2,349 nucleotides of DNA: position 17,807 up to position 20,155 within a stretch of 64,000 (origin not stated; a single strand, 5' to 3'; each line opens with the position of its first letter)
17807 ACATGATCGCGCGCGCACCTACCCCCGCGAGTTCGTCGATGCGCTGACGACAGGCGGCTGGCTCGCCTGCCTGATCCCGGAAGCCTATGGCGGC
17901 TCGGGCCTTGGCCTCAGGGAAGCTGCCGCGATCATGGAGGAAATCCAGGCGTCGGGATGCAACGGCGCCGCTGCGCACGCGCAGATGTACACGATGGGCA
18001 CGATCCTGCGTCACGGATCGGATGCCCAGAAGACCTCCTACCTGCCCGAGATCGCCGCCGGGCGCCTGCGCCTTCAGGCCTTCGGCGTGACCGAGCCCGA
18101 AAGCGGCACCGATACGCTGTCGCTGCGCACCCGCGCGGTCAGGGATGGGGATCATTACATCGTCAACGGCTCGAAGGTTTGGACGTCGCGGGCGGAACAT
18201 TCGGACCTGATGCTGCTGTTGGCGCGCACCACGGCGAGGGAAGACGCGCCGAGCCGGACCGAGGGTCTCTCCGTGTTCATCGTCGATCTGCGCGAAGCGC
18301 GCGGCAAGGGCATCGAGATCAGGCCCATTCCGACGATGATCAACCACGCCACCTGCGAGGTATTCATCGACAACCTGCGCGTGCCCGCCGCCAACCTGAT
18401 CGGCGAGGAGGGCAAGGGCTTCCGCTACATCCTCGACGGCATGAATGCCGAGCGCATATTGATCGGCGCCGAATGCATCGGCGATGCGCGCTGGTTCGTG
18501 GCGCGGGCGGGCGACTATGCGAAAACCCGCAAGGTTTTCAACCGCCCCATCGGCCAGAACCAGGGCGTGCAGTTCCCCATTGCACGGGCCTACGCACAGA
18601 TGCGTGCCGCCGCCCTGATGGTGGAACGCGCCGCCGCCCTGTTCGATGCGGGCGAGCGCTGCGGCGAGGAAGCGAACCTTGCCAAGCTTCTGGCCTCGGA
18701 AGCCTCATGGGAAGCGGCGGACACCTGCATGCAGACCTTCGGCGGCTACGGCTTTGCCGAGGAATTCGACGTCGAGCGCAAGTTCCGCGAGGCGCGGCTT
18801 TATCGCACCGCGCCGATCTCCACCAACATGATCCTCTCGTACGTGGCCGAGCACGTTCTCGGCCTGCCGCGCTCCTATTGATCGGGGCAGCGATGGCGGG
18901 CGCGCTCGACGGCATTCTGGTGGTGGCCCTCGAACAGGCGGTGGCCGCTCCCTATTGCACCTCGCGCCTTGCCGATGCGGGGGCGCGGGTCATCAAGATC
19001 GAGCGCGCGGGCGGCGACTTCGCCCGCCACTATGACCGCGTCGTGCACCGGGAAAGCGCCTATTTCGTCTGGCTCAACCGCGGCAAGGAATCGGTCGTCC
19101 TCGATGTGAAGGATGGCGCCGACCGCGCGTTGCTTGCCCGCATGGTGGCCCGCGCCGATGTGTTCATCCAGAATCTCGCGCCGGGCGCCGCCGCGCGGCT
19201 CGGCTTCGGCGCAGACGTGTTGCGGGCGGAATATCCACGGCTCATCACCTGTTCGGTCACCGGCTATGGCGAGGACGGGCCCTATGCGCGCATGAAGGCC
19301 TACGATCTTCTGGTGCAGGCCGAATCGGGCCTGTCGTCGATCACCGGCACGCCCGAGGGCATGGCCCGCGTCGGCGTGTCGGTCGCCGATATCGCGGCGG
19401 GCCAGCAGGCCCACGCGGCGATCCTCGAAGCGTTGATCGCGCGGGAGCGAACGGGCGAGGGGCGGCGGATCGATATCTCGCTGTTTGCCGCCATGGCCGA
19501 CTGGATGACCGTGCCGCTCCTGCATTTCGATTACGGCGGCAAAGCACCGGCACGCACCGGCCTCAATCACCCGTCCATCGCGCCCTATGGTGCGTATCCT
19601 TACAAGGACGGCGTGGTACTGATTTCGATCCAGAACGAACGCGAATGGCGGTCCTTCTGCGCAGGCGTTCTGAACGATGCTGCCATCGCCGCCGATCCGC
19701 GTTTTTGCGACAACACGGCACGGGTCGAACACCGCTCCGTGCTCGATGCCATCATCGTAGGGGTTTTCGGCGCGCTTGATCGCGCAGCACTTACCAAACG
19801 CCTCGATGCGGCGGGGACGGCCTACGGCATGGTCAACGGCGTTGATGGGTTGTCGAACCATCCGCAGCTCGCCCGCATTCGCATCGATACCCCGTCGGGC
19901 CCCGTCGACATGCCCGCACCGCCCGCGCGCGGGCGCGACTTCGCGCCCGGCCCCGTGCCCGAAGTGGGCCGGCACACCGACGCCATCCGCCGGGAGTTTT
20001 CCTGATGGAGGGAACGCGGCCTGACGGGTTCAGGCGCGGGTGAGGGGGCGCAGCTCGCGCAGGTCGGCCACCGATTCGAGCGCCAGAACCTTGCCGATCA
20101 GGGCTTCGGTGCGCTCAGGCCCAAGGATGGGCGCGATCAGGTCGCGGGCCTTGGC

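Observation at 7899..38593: Five Bug/TctC binding proteins carry a conserved, apparently uncharacterised C-terminal two-Cys module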

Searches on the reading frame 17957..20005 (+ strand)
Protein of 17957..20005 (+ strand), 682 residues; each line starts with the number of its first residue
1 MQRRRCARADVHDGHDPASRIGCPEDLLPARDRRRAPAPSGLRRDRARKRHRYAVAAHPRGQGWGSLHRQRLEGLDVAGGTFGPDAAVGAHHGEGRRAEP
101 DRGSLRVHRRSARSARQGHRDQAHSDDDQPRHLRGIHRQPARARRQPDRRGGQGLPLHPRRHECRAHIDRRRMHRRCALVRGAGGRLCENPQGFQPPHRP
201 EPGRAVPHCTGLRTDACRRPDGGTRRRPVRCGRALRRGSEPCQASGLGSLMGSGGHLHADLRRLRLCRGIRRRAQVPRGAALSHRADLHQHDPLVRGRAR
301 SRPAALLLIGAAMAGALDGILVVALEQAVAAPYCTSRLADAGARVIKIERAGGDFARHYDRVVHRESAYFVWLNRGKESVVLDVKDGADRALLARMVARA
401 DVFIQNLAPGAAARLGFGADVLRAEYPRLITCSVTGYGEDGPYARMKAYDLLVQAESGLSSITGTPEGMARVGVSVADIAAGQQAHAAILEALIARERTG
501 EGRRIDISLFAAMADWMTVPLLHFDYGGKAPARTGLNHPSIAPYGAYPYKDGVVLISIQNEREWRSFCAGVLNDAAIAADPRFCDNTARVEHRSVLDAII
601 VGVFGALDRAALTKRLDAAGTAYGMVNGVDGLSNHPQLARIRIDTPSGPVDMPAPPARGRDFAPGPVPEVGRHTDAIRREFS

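Call 81: search_protein_families(library=pfam, proteins=[window:17957-20005:+], max_evalue=0.001)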
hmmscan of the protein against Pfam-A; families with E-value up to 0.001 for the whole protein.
window:17957-20005:+ (682 aa): 1 family
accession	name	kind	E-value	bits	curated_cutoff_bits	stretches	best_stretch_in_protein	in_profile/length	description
PF02515.22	CoA_transf_3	-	3e-101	339.6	23.3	1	317-674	1-366/366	CoA-transferase family III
